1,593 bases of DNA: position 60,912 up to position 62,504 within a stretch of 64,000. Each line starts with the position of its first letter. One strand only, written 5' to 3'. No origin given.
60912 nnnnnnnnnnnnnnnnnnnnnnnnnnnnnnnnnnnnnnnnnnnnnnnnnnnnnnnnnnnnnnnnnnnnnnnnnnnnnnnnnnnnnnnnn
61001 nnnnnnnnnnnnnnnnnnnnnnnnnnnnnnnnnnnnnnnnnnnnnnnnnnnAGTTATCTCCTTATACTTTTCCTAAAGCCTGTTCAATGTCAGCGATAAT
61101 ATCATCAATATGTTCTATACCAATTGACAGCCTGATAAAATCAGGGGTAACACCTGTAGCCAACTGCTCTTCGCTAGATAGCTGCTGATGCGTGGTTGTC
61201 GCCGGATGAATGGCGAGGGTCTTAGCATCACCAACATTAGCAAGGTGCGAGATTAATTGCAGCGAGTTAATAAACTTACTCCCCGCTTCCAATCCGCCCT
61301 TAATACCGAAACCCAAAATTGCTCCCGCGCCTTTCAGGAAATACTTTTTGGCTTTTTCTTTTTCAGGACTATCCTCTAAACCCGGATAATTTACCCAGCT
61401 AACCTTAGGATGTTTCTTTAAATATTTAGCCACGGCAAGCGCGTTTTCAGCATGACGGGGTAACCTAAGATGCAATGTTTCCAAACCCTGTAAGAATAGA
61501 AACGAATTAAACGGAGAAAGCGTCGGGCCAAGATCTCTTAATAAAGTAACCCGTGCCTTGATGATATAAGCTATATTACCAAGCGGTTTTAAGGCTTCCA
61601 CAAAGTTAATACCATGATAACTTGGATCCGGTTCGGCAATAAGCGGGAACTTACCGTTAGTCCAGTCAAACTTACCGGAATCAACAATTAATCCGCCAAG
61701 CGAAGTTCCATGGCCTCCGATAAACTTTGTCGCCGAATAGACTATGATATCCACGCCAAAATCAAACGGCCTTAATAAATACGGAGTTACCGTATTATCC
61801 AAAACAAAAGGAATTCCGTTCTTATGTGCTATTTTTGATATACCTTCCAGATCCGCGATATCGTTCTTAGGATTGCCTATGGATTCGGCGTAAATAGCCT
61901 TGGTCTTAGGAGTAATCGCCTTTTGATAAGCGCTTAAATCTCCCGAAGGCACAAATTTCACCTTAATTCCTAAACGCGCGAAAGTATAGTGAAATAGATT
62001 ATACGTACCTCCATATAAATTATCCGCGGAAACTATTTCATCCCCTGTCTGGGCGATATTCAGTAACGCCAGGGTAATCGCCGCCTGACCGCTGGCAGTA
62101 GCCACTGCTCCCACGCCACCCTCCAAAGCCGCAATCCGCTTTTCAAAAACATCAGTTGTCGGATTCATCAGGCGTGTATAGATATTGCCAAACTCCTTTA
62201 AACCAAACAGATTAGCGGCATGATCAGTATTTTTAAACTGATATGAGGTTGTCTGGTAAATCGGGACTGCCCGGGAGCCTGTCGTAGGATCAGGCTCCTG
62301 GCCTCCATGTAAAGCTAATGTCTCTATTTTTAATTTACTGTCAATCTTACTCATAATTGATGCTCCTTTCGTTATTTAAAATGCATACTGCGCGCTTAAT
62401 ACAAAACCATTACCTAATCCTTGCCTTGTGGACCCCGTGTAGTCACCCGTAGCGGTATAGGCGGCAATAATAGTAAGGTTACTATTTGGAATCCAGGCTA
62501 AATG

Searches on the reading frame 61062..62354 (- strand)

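Call 7: search_protein_families(library=pfam, proteins=[window:61062-62354:-], max_evalue=0.001)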
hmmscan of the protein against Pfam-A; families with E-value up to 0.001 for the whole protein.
window:61062-62354:- (430 aa): 4 families
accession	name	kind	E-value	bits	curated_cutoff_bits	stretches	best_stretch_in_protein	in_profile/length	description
PF01053.26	Cys_Met_Meta_PP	-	6.6e-137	456.5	27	1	11-427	1-380/381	Cys/Met metabolism PLP-dependent enzyme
PF01041.23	DegT_DnrJ_EryC1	-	1.2e-09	38.3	19.8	1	64-186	23-145/360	DegT/DnrJ/EryC1/StrS aminotransferase family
PF00266.25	Aminotran_5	-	3.1e-08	33.4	21.5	1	86-218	67-209/371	Aminotransferase class-V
PF00155.27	Aminotran_1_2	-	3.9e-08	33.3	19.7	1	67-187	44-186/361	Aminotransferase class I and II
